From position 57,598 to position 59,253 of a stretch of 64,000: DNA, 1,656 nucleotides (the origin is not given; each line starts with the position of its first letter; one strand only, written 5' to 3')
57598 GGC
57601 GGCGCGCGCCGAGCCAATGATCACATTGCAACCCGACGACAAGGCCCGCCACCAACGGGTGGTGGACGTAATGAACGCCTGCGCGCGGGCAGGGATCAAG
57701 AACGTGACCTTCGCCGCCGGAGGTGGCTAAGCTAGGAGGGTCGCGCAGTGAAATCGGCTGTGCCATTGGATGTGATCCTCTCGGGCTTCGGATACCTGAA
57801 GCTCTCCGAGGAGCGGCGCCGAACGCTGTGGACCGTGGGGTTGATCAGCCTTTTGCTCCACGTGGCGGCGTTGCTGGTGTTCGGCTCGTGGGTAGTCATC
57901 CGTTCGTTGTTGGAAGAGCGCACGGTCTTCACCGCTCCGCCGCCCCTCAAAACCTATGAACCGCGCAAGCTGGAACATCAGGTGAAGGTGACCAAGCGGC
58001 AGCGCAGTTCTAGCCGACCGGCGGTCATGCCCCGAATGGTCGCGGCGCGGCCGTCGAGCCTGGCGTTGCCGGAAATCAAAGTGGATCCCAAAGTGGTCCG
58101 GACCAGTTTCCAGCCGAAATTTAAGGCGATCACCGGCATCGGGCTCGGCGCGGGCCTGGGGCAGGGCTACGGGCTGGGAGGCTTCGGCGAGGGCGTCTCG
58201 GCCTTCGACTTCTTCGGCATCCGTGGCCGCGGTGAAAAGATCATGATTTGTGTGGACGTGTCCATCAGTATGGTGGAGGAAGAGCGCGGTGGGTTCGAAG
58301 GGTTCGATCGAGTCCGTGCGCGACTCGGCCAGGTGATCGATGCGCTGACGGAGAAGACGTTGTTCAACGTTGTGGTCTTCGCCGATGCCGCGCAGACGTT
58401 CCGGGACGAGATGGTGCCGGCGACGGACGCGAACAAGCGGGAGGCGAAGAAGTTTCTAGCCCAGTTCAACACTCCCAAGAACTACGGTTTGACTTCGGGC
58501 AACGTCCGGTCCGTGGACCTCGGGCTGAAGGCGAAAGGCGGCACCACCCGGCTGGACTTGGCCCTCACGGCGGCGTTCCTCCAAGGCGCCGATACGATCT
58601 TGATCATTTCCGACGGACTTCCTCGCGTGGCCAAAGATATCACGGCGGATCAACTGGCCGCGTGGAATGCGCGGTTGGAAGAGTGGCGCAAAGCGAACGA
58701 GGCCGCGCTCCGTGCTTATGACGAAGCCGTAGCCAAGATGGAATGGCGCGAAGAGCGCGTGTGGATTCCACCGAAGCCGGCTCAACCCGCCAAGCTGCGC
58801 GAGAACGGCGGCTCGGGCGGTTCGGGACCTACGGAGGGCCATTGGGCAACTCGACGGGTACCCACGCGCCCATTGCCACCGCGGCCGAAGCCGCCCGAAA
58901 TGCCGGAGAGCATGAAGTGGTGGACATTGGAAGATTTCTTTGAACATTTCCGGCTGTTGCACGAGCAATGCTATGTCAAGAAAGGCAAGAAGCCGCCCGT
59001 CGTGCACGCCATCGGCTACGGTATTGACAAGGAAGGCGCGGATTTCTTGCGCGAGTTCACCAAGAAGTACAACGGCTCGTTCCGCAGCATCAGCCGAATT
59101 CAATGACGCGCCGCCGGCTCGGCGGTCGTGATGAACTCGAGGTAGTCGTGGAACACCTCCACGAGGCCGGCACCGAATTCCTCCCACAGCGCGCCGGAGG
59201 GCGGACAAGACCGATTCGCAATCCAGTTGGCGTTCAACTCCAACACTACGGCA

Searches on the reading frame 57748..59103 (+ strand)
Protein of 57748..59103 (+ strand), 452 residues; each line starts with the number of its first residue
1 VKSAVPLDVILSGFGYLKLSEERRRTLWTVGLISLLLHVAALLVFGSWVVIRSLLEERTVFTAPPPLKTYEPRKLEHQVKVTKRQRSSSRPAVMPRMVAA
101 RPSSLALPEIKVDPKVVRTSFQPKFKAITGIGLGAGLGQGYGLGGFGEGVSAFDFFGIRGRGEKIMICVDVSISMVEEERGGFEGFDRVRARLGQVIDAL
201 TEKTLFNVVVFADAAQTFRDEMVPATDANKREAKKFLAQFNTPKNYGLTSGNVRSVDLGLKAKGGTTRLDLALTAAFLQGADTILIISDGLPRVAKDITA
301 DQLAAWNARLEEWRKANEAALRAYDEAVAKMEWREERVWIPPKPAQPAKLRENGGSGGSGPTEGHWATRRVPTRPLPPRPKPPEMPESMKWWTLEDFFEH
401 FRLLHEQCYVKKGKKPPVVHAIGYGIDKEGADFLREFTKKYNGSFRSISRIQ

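Call 8: search_protein_families(library=pfam, proteins=[window:57748-59103:+], max_evalue=0.001)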
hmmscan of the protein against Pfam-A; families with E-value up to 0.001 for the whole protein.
window:57748-59103:+ (452 aa): 0 families

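Call 77: search_protein_families(library=padloc, proteins=[window:57748-59103:+], max_evalue=0.01)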
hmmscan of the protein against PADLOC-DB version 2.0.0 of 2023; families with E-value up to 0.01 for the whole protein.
window:57748-59103:+ (452 aa): 0 families

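Call 78: search_protein_families(library=ncbifam, proteins=[window:57748-59103:+], max_evalue=0.01)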
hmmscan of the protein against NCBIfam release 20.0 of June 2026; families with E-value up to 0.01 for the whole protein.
window:57748-59103:+ (452 aa): 1 family
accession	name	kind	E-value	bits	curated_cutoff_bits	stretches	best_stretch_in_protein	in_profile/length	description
TIGR03788.1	marine_srt_targ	equivalog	0.0015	17.1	551.65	1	186-240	289-343/629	marine proteobacterial sortase target protein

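Call 81: find_related_loci(query=A5, collection=metagenome_contigs, flank=10000)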
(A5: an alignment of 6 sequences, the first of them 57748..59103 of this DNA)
Query A5 (452 aa) in metagenome_contigs; peptide patterns used: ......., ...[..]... (x = any residue, [..] = any of these).
200 stretches matched a pattern; 6 encode a relative of the query (tblastn E <= 1e-3); 5 distinct loci.
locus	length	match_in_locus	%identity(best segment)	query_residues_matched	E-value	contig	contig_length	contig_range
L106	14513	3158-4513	97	1-452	0e+0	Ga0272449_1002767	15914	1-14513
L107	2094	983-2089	77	1-374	9e-176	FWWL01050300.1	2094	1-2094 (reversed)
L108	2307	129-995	78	158-452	7e-157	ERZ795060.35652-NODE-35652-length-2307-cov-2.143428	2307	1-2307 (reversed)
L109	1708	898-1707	85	1-270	3e-146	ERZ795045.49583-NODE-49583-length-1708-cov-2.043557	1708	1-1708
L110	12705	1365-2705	78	1-452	0e+0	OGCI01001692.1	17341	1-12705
